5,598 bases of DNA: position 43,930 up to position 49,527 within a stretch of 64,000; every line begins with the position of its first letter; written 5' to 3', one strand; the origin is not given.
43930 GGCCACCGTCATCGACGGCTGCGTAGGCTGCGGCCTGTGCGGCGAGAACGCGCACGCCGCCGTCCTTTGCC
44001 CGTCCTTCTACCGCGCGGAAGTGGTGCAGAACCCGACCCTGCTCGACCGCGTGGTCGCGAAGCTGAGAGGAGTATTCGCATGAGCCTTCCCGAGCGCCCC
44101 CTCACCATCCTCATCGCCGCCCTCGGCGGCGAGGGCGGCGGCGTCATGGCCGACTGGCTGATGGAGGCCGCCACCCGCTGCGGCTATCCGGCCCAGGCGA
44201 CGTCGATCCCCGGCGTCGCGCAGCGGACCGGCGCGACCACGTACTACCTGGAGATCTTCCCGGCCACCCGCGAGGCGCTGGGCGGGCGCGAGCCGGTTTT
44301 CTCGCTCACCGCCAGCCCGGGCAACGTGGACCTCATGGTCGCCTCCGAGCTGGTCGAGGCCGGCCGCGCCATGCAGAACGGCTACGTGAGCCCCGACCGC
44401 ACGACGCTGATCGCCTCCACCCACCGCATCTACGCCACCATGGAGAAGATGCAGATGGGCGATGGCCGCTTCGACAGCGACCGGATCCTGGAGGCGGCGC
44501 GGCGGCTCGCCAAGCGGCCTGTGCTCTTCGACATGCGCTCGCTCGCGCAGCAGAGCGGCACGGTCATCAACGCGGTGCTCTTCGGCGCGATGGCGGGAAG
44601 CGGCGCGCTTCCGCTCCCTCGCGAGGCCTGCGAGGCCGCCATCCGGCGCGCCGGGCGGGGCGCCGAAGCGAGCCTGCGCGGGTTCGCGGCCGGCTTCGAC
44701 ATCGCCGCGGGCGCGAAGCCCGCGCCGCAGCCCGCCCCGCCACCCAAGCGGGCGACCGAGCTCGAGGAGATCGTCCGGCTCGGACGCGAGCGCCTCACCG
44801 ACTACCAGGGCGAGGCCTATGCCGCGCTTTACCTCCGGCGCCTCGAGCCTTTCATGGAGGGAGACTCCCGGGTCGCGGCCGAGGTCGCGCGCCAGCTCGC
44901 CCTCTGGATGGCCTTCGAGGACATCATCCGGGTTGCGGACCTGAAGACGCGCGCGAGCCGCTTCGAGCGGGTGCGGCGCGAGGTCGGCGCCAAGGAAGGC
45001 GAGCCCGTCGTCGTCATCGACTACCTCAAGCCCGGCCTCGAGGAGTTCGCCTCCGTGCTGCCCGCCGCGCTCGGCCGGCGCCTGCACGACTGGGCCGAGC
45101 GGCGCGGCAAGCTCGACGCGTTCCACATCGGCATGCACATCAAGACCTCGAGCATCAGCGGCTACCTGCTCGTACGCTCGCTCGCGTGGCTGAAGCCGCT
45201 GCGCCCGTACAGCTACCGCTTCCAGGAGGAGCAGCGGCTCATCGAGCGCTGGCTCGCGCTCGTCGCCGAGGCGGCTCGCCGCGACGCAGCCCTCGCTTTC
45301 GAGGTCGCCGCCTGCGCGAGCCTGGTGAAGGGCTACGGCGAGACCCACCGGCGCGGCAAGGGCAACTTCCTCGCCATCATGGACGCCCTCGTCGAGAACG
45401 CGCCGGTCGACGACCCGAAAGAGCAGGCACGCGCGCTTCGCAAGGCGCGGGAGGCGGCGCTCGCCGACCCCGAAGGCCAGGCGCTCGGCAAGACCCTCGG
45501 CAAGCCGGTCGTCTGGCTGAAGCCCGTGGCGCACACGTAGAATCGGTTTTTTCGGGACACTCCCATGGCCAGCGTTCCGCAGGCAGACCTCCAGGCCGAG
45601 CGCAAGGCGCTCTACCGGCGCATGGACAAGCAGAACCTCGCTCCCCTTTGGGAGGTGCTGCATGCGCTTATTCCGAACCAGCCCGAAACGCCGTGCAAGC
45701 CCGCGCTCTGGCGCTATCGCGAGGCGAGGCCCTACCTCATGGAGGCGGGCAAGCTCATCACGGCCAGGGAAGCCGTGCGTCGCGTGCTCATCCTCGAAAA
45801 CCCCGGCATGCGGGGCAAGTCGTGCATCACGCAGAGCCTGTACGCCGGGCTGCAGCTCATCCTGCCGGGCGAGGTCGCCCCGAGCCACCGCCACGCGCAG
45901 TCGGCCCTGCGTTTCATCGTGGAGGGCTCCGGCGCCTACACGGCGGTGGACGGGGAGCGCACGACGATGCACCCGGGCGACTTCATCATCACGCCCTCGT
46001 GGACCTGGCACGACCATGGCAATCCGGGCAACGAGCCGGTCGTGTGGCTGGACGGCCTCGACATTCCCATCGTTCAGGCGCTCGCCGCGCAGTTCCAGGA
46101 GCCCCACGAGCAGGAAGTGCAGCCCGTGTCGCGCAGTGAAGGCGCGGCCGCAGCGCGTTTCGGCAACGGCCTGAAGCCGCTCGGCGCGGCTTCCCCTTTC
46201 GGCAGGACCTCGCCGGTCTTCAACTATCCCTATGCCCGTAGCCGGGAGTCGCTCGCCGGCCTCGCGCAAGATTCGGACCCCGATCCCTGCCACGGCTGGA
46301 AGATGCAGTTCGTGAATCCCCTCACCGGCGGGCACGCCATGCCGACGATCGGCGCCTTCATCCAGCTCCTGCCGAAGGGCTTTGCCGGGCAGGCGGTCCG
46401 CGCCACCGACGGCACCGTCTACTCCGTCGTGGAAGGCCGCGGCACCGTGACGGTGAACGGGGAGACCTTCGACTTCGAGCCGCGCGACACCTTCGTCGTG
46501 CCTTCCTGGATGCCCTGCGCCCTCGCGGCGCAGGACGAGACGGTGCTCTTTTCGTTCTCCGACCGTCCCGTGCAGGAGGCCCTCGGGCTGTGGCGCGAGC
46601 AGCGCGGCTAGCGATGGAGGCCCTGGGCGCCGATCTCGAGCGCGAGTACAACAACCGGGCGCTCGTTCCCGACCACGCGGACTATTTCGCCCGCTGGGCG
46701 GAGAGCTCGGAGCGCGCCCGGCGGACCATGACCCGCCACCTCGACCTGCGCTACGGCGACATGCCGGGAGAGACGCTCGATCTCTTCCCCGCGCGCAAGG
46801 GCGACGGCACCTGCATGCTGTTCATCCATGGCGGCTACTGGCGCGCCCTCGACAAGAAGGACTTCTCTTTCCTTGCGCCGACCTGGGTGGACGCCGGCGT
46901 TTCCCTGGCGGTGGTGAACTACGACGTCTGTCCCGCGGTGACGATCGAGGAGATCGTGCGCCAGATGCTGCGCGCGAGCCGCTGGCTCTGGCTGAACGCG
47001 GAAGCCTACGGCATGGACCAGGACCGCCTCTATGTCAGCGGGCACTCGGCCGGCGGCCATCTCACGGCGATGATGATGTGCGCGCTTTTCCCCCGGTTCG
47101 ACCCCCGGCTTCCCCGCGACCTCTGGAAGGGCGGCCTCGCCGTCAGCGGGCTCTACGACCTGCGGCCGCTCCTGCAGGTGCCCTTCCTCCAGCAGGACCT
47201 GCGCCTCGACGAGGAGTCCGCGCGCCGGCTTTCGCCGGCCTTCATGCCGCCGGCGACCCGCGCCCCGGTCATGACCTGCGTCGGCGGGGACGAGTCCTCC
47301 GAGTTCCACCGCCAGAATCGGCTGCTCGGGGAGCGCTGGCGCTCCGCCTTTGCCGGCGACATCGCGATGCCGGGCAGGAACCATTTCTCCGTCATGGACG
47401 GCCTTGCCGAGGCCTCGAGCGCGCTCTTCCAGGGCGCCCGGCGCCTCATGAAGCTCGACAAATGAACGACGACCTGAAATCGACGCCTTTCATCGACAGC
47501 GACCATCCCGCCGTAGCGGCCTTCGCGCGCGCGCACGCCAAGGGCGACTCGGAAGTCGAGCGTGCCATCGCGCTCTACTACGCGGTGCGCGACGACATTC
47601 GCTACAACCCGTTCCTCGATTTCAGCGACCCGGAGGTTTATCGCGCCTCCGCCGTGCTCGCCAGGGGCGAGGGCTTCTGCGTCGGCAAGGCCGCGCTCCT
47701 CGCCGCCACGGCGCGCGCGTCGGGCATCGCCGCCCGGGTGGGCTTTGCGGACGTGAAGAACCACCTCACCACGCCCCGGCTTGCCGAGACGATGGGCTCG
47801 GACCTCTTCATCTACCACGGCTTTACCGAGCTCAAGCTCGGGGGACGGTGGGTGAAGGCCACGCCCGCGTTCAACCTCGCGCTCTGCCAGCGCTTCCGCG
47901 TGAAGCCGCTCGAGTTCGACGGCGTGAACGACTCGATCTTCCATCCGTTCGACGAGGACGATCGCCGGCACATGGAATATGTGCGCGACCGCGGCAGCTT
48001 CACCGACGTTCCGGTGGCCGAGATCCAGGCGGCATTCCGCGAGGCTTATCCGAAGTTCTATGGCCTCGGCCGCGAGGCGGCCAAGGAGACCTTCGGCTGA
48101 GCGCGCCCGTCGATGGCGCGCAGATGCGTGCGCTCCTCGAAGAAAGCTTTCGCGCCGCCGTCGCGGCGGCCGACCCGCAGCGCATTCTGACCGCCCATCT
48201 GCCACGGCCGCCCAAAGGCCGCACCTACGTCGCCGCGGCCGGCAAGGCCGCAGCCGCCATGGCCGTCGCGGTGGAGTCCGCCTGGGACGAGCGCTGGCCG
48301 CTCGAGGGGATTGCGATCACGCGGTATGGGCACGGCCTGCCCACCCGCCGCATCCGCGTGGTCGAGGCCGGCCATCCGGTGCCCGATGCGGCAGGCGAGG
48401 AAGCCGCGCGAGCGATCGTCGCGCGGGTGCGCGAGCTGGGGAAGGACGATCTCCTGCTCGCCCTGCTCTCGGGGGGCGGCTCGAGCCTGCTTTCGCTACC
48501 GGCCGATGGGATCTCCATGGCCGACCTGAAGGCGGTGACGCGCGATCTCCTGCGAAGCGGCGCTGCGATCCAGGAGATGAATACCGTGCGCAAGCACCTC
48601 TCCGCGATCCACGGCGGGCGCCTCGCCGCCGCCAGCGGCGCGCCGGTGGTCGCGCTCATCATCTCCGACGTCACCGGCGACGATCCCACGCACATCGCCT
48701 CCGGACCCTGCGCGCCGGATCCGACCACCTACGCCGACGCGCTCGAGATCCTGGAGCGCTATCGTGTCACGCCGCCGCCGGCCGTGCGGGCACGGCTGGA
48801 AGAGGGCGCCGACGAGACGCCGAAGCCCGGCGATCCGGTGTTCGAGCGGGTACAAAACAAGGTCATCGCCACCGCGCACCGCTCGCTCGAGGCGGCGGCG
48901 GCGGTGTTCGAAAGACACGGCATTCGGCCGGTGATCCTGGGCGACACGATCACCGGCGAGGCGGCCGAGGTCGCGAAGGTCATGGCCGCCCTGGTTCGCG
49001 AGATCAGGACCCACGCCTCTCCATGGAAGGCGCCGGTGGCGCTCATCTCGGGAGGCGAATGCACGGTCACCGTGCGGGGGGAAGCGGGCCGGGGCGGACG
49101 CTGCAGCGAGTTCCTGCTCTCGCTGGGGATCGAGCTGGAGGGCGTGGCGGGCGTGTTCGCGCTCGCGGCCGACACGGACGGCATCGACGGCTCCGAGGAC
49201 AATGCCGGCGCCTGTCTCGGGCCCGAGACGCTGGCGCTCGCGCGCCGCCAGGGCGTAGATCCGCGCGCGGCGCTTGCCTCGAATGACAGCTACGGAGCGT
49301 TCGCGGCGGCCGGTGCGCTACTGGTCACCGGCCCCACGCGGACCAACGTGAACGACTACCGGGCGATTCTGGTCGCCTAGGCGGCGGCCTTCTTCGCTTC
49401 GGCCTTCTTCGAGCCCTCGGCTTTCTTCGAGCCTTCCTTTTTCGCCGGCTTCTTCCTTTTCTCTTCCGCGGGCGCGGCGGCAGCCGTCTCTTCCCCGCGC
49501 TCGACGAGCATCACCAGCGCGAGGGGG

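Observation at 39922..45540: Two tandem, diverged IorA-type alpha subunits serving a single IorB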

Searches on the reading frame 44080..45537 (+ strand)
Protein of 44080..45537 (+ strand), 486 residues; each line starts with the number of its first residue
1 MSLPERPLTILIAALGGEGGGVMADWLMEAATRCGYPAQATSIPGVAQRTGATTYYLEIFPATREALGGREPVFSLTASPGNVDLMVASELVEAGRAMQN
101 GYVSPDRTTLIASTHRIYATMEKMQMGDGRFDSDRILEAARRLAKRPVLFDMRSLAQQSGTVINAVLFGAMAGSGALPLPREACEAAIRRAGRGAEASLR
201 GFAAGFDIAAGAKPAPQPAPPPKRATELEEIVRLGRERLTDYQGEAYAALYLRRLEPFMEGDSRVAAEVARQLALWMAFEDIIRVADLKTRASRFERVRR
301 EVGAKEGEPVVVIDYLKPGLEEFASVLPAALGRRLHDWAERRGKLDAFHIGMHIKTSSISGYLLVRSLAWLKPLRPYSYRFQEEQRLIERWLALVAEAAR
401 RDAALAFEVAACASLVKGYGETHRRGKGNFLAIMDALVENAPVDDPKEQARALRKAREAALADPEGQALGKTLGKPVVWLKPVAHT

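Call 10: search_protein_families(library=pfam, proteins=[window:44080-45537:+])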
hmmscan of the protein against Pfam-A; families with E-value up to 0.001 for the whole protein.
window:44080-45537:+ (486 aa): 2 families
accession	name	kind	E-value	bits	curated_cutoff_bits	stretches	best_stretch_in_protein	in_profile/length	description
PF20169.3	DUF6537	-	2.8e-40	138.8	27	1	228-435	1-202/203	Family of unknown function (DUF6537)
PF01558.24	POR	-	1.7e-15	58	27.4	1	16-206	1-172/173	Pyruvate ferredoxin/flavodoxin oxidoreductase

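Call 12: search_protein_families(library=ncbifam, proteins=[window:44080-45537:+], max_evalue=0.00001)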
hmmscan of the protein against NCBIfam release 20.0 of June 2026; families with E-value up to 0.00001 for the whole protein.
window:44080-45537:+ (486 aa): 10 families
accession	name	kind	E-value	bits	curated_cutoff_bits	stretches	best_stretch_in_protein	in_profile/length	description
NF006179.0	PRK08312.1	subfamily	6e-174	579.9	348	1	5-473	9-505/514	indolepyruvate oxidoreductase subunit beta family protein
NF009589.0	PRK13030.1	subfamily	5.3e-22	77.4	816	1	5-304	726-1034/1170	indolepyruvate ferredoxin oxidoreductase family protein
NF009588.0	PRK13029.1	subfamily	2.8e-21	75.2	952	1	5-426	742-1161/1196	indolepyruvate ferredoxin oxidoreductase family protein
NF005322.0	PRK06853.1-2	equivalog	6.2e-15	55.5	237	1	9-210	7-194/197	indolepyruvate oxidoreductase subunit beta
TIGR03334.1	IOR_beta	equivalog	2.4e-10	40.7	205.8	1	9-205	2-187/189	indolepyruvate ferredoxin oxidoreductase subunit beta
NF005323.0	PRK06853.1-3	equivalog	5.5e-10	39.5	238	1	8-207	7-193/197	indolepyruvate oxidoreductase subunit beta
NF005325.0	PRK06853.1-5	equivalog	1.3e-09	38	230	1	9-191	5-171/192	indolepyruvate oxidoreductase subunit beta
NF004917.0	PRK06274.1-3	equivalog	6.2e-08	32.8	284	1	9-186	4-168/203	indolepyruvate oxidoreductase subunit beta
NF005326.0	PRK06853.1-6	equivalog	2.4e-06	27.5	348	1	9-190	5-175/202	indolepyruvate oxidoreductase subunit beta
NF004915.0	PRK06274.1-1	equivalog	3.1e-06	26.8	274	1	9-194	4-175/194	indolepyruvate oxidoreductase subunit beta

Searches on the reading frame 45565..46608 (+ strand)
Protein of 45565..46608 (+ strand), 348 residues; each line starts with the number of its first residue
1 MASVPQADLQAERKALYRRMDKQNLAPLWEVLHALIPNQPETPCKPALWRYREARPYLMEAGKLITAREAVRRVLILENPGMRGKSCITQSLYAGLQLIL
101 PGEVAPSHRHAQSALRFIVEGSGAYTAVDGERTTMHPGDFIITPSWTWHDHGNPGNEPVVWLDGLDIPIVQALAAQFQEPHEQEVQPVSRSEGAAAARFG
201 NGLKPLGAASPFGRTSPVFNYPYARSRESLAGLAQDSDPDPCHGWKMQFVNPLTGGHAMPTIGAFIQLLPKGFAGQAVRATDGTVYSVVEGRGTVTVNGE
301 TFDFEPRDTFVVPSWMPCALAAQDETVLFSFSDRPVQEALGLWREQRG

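Call 12: search_protein_families(library=ncbifam, proteins=[window:45565-46608:+], max_evalue=0.00001)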
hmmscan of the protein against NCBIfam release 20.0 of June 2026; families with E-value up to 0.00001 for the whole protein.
window:45565-46608:+ (348 aa): 2 families
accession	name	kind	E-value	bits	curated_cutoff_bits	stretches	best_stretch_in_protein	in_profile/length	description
TIGR02272.1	gentisate_1_2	equivalog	4e-162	538.9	442.1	1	12-347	2-336/336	gentisate 1,2-dioxygenase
NF049978.1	AminoSalDhMabB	equivalog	1.3e-76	258.3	650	1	15-346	3-334/351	5-aminosalicylate 1,2-dioxygenase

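Call 13: search_protein_families(library=pfam, proteins=[window:45565-46608:+], max_evalue=0.00001)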
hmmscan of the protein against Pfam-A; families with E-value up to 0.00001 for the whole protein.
window:45565-46608:+ (348 aa): 3 families
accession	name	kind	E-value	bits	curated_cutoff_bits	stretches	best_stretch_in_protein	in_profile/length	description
PF07883.17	Cupin_2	-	4.7e-31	106.8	27.2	2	96-163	2-68/70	Cupin domain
PF05899.18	Cupin_3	-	5.1e-09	36.2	23.5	0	286-324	29-68/74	EutQ-like cupin domain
PF02311.25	AraC_binding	-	7.7e-09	35.8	21.1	0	101-161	12-71/135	AraC-like ligand binding domain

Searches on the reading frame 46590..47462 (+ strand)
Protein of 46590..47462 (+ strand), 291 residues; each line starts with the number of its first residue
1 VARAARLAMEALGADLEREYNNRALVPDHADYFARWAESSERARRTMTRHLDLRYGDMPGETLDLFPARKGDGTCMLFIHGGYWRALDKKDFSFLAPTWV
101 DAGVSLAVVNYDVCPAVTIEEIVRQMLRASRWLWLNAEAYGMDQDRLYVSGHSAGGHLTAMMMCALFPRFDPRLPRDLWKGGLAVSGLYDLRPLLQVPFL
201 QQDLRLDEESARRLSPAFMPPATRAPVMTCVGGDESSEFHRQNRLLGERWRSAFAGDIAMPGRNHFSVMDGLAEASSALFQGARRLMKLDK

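Call 13: search_protein_families(library=pfam, proteins=[window:46590-47462:+], max_evalue=0.00001)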
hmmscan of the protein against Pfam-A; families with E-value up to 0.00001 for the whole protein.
window:46590-47462:+ (291 aa): 2 families
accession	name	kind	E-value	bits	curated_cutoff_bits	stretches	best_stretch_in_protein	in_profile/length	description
PF20434.5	BD-FAE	-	6.8e-15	55.6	26.8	1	69-162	9-106/215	BD-FAE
PF07859.19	Abhydrolase_3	-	5.8e-12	46.3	25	1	76-173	1-99/210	alpha/beta hydrolase fold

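Call 43: search_protein_families(library=ncbifam, proteins=[window:46590-47462:+], max_evalue=0.00001)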
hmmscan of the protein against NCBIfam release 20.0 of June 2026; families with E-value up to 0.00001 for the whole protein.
window:46590-47462:+ (291 aa): 5 families
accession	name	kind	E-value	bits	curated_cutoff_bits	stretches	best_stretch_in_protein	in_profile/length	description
NF058665.1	HaHSL_fam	equivalog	4.8e-60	203.1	320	1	15-281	1-257/260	hormone-sensitive lipase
NF058653.1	LipP1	equivalog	2e-09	36.8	350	1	67-163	65-162/300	LipP1 family hormone-sensitive lipase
NF052354.1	EstLipQMycob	equivalog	1.9e-07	30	700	1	10-172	97-266/418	esterase LipQ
NF041902.1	pecacetest_PaeX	equivalog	4.1e-07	29.3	550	1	65-162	67-168/318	pectin acetylesterase PaeX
NF033149.0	CHL_hydrolase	equivalog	1.6e-06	27.3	500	1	71-165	72-168/310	chloramphenicol hydrolase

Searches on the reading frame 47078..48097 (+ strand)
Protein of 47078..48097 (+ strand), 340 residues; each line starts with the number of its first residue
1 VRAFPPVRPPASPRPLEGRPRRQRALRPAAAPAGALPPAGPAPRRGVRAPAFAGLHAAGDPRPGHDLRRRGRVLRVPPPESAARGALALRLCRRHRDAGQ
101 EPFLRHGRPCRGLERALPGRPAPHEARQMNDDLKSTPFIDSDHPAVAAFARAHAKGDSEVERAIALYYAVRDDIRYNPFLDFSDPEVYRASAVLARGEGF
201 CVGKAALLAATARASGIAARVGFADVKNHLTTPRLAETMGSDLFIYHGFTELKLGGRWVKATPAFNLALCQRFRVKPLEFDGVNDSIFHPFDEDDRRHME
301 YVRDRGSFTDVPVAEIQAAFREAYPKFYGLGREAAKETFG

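Call 19: search_protein_families(library=pfam, proteins=[window:47078-48097:+], max_evalue=0.0001)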
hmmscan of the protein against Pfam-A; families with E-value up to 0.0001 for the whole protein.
window:47078-48097:+ (340 aa): 1 family
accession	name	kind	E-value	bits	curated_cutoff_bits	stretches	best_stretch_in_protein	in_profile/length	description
PF01841.26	Transglut_core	-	8.9e-15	55.3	23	1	154-263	9-108/108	Transglutaminase-like superfamily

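Call 43: search_protein_families(library=ncbifam, proteins=[window:47078-48097:+], max_evalue=0.00001)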
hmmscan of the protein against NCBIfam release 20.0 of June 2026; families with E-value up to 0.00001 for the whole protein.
window:47078-48097:+ (340 aa): 0 families

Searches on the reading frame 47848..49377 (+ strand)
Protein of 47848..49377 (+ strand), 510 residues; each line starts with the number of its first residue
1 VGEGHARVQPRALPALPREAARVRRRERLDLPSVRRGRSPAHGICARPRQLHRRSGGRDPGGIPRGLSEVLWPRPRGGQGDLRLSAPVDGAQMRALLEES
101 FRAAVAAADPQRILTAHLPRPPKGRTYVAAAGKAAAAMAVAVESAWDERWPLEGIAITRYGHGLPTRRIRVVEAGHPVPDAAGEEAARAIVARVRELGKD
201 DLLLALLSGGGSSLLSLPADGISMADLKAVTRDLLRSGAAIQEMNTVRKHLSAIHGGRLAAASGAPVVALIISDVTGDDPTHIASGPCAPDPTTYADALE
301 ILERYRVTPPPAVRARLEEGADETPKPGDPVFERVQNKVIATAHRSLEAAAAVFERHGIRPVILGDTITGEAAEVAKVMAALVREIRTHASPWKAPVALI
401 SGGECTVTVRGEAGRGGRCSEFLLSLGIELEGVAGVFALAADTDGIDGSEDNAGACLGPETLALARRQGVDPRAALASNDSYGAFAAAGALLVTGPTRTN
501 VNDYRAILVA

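Call 19: search_protein_families(library=pfam, proteins=[window:47848-49377:+, window:47979-49283:+], max_evalue=0.0001)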
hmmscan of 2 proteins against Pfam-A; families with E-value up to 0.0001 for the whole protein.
window:47848-49377:+ (510 aa): 2 families
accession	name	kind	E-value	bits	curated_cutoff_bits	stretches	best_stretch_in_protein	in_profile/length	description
PF13660.11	DUF4147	-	7.2e-83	278.1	23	1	97-318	2-234/234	Domain of unknown function (DUF4147)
PF05161.18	MOFRL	-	1.3e-35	122.2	28.3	1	397-503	1-106/106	MOFRL family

window:47979-49283:+ (435 aa): 0 families

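Call 43: search_protein_families(library=ncbifam, proteins=[window:47848-49377:+], max_evalue=0.00001)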
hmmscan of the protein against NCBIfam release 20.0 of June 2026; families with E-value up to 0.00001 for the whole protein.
window:47848-49377:+ (510 aa): 2 families
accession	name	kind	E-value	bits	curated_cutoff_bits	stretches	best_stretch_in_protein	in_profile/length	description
NF041176.1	GlyK_Thmprot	equivalog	5.9e-70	236.6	550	1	125-503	36-390/397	glycerate 2-kinase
NF040791.1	gly_kin_Thpl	equivalog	1.8e-48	165.8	670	1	125-503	47-406/410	glycerate 2-kinase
